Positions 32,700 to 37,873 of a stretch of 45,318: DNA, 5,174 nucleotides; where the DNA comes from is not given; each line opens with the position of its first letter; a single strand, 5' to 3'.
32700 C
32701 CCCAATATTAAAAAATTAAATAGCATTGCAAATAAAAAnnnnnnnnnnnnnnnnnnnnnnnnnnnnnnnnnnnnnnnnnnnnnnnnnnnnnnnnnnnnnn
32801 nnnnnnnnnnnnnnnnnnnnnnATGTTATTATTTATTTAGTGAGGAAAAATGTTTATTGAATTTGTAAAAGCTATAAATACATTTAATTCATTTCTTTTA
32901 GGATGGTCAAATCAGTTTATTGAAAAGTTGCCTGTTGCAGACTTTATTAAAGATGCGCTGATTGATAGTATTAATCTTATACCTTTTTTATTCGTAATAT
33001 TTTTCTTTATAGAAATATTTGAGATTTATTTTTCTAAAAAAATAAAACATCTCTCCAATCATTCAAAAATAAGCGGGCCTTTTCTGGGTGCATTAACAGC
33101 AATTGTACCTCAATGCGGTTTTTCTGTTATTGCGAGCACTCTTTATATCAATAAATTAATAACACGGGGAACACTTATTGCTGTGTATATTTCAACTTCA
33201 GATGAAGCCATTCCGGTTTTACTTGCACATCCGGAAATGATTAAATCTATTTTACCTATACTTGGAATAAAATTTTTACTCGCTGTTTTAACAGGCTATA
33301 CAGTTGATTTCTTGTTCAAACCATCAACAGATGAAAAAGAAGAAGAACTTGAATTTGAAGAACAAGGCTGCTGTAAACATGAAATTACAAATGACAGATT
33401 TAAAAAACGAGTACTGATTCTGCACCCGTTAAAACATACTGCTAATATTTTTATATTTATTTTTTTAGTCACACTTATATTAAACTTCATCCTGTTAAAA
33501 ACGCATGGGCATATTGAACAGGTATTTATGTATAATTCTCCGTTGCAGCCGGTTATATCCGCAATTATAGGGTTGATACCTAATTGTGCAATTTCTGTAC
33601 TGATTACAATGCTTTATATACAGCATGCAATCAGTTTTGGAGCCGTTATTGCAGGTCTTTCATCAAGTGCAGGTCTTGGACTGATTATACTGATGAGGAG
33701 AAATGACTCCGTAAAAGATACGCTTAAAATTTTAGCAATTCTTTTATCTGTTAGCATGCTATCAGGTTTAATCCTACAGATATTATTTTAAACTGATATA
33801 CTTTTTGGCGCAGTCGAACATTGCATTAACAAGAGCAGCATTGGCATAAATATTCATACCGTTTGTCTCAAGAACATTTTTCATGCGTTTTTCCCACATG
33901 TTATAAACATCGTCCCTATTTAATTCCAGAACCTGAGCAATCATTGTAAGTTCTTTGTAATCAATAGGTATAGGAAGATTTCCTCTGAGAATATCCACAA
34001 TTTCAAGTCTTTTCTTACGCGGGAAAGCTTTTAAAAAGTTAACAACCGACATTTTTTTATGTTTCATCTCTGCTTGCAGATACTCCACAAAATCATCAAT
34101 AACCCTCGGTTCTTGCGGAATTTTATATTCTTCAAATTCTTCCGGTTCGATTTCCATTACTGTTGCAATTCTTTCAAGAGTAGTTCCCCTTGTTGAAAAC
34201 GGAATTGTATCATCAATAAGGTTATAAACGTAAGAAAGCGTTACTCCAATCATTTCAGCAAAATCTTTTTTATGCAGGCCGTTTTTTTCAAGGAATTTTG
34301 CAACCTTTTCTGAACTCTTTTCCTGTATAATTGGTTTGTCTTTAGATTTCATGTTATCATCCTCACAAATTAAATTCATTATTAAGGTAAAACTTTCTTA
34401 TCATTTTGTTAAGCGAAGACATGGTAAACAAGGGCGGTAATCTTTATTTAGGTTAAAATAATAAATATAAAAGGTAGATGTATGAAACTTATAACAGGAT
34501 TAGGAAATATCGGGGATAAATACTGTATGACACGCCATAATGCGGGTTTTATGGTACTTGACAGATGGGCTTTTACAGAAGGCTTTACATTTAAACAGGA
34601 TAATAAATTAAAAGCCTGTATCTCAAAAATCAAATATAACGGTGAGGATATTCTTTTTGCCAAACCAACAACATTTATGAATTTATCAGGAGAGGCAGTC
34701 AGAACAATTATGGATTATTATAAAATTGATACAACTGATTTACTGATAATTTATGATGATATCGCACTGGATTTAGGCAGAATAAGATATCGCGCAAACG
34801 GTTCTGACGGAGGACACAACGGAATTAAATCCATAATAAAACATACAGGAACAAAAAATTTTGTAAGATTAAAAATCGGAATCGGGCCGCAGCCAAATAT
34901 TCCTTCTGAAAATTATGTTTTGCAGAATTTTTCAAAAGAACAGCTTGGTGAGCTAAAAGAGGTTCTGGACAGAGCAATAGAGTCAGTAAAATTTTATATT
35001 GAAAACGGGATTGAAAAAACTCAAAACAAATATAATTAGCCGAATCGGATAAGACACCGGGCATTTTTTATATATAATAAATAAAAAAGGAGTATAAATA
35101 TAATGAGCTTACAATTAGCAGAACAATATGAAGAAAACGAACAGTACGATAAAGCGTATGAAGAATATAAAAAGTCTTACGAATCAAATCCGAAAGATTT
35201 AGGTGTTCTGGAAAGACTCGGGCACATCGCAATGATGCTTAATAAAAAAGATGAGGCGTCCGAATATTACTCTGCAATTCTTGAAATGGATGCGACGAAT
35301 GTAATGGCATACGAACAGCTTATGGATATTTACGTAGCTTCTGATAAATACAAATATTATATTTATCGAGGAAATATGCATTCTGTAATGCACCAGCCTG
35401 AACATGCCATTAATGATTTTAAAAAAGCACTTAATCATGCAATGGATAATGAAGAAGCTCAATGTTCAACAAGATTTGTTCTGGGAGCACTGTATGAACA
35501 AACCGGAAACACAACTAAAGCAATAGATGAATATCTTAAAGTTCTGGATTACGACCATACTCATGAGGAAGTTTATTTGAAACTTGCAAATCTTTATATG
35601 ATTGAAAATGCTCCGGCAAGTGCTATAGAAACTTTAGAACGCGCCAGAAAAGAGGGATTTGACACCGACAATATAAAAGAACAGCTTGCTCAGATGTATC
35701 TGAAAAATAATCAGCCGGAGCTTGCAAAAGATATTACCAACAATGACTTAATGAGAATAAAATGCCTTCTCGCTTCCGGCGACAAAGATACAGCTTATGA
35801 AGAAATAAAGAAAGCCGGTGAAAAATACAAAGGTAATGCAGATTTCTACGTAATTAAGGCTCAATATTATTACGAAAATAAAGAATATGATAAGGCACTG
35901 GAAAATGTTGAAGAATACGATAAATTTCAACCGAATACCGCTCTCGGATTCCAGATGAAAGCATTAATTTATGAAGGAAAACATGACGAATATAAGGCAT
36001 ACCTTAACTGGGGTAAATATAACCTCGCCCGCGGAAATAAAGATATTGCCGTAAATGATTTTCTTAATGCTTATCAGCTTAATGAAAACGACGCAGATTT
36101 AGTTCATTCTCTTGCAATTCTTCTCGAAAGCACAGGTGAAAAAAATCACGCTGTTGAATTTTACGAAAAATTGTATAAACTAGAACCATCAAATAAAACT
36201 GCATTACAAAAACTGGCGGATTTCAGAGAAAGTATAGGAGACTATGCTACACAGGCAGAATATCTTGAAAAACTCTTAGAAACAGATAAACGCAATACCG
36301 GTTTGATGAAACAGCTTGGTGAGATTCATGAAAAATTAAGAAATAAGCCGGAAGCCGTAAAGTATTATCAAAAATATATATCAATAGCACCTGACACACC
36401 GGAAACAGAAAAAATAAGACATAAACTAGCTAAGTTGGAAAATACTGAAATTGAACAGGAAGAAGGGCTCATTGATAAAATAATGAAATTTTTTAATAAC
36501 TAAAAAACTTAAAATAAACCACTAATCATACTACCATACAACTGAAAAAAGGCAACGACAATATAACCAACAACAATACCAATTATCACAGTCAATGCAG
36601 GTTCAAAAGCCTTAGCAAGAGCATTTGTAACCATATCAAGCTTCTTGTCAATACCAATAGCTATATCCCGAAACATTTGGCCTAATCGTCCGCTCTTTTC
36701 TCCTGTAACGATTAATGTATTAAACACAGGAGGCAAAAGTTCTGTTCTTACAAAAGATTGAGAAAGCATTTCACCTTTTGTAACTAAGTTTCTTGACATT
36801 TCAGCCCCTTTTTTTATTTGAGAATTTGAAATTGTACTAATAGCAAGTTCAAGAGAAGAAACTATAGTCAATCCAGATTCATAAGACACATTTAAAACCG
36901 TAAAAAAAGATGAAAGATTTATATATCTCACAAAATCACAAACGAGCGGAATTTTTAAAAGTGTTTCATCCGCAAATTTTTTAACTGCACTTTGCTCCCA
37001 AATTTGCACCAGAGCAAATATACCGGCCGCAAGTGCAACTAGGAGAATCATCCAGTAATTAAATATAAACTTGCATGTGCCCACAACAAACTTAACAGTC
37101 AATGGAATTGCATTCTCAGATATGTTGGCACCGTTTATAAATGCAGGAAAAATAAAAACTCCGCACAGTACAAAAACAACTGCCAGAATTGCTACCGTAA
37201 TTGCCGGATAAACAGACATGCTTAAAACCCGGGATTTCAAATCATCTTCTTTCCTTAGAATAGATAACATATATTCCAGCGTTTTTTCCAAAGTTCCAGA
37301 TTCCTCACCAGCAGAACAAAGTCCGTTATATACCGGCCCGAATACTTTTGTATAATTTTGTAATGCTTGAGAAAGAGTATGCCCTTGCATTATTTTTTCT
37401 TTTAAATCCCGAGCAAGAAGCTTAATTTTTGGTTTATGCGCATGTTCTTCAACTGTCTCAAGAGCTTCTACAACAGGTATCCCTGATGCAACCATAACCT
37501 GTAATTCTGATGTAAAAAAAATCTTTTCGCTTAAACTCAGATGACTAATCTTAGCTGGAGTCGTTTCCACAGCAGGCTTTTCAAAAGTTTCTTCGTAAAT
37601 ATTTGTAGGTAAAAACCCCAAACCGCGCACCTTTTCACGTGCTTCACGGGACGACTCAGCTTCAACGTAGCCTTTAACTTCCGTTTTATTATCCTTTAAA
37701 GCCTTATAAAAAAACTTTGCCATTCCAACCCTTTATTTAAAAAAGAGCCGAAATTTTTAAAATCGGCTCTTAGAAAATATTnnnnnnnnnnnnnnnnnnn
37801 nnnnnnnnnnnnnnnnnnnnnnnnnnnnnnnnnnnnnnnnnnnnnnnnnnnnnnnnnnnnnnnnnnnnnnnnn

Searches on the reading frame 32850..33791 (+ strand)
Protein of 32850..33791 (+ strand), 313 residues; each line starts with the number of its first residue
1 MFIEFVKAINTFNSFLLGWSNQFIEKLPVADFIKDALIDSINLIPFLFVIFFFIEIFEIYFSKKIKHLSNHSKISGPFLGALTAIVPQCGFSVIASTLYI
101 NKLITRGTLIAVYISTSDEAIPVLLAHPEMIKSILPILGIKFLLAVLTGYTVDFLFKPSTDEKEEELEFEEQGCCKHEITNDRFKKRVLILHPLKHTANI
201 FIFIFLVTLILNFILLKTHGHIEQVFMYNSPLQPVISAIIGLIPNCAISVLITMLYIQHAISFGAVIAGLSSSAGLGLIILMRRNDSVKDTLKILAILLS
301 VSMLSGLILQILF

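Call 32: search_protein_families(library=pfam, proteins=[window:32850-33791:+], max_evalue=0.001)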
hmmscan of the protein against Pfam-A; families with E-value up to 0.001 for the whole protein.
window:32850-33791:+ (313 aa): 1 family
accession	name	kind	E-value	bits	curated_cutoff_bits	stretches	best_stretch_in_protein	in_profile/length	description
PF11449.14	ArsP_2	-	3.1e-28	99.4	32.5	2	33-210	10-176/359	Putative, 10TM heavy-metal exporter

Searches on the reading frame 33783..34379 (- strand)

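Call 32: search_protein_families(library=pfam, proteins=[window:33783-34379:-], max_evalue=0.001)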
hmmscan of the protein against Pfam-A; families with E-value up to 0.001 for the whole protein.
window:33783-34379:- (198 aa): 2 families
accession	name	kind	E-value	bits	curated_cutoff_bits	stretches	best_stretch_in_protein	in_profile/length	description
PF13443.12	HTH_26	-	2.6e-06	28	22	1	27-85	3-60/63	Cro/C1-type HTH DNA-binding domain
PF01381.28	HTH_3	-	3.3e-05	24.3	23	1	27-82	2-55/55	Helix-turn-helix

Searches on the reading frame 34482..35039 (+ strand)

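Call 32: search_protein_families(library=pfam, proteins=[window:34482-35039:+], max_evalue=0.001)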
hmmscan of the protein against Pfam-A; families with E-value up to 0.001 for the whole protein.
window:34482-35039:+ (185 aa): 1 family
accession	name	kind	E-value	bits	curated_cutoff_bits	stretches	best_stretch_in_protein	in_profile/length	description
PF01195.25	Pept_tRNA_hydro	-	9e-66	221.6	27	1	3-185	1-183/183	Peptidyl-tRNA hydrolase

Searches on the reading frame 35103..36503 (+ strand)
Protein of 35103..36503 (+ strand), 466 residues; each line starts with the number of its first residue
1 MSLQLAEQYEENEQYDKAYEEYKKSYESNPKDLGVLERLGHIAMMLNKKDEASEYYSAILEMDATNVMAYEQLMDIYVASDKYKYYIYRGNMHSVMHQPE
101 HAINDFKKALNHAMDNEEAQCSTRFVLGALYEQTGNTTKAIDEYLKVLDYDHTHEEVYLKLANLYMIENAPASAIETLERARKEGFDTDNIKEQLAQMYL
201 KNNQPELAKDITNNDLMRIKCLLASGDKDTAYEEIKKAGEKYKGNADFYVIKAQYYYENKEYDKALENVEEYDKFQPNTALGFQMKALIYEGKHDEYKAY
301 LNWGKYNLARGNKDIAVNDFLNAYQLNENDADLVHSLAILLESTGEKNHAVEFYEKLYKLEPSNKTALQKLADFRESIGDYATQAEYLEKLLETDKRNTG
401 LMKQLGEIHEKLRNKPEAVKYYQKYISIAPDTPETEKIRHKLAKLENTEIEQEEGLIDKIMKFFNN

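Call 32: search_protein_families(library=pfam, proteins=[window:35103-36503:+], max_evalue=0.001)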
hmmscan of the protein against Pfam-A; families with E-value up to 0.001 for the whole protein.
window:35103-36503:+ (466 aa): 18 families
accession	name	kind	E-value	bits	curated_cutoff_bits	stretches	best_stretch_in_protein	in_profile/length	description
PF13428.12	TPR_14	-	2.2e-32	108.6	23.5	0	3-41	5-43/44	Tetratricopeptide repeat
PF07719.23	TPR_2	-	2.1e-30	102.7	27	0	404-431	6-33/34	Tetratricopeptide repeat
PF13181.12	TPR_8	-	8.8e-25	85.2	25.7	0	404-431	6-33/34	Tetratricopeptide repeat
PF00515.34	TPR_1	-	1.4e-24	85.2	27.8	0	403-431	5-33/34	Tetratricopeptide repeat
PF14559.12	TPR_19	-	2.1e-24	86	25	3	11-66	3-58/68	Tetratricopeptide repeat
PF13432.12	TPR_16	-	1.5e-18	67.3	32.7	0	4-65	2-63/65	Tetratricopeptide repeat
PF13431.12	TPR_17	-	4.8e-15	54.9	24.4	0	240-267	7-34/34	Tetratricopeptide repeat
PF23914.1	TPR_CcmH_CycH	-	4.4e-14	53.1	42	2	345-431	64-153/158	Cytochrome c-type biogenesis protein H TPR domain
PF13424.12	TPR_12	-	8.2e-14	52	30.1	0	89-149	9-73/77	Tetratricopeptide repeat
PF13176.12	TPR_7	-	5.7e-12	45.2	27.9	0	403-432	3-32/36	Tetratricopeptide repeat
PF12895.13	ANAPC3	-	3.1e-10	40.6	27.2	1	219-271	30-81/82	Anaphase-promoting complex, cyclosome, subunit 3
PF13174.12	TPR_6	-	5.9e-09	36.4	26.3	0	404-432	5-33/33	Tetratricopeptide repeat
PF24575.1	TPR_Slam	-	1.2e-08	35.8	35.2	0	316-372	30-88/104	Surface lipoprotein assembly modifier, N-terminal TPR repeats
PF13371.12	TPR_9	-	2.7e-08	34.1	35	0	383-442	13-72/73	Tetratricopeptide repeat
PF13414.12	TPR_11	-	6.3e-07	29.4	26.8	1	130-166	3-39/42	TPR repeat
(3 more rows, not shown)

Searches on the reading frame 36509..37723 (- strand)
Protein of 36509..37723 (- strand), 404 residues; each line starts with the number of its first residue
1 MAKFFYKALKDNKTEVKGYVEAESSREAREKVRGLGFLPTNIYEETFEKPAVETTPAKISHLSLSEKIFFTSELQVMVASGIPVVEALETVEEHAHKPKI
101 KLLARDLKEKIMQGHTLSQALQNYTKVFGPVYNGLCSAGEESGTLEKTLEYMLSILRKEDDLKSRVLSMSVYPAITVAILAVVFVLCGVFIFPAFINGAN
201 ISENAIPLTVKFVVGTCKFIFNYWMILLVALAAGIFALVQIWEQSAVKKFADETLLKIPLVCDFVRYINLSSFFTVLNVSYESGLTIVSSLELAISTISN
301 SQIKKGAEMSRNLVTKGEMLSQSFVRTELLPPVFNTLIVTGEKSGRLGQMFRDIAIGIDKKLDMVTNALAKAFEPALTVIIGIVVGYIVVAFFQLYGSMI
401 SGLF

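Call 32: search_protein_families(library=pfam, proteins=[window:36509-37723:-], max_evalue=0.001)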
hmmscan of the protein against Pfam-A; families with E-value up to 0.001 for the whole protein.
window:36509-37723:- (404 aa): 1 family
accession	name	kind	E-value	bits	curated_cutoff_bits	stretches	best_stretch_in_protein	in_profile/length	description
PF00482.28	T2SSF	-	1e-41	142.2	25.2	2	70-193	1-125/125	Type II secretion system (T2SS), protein F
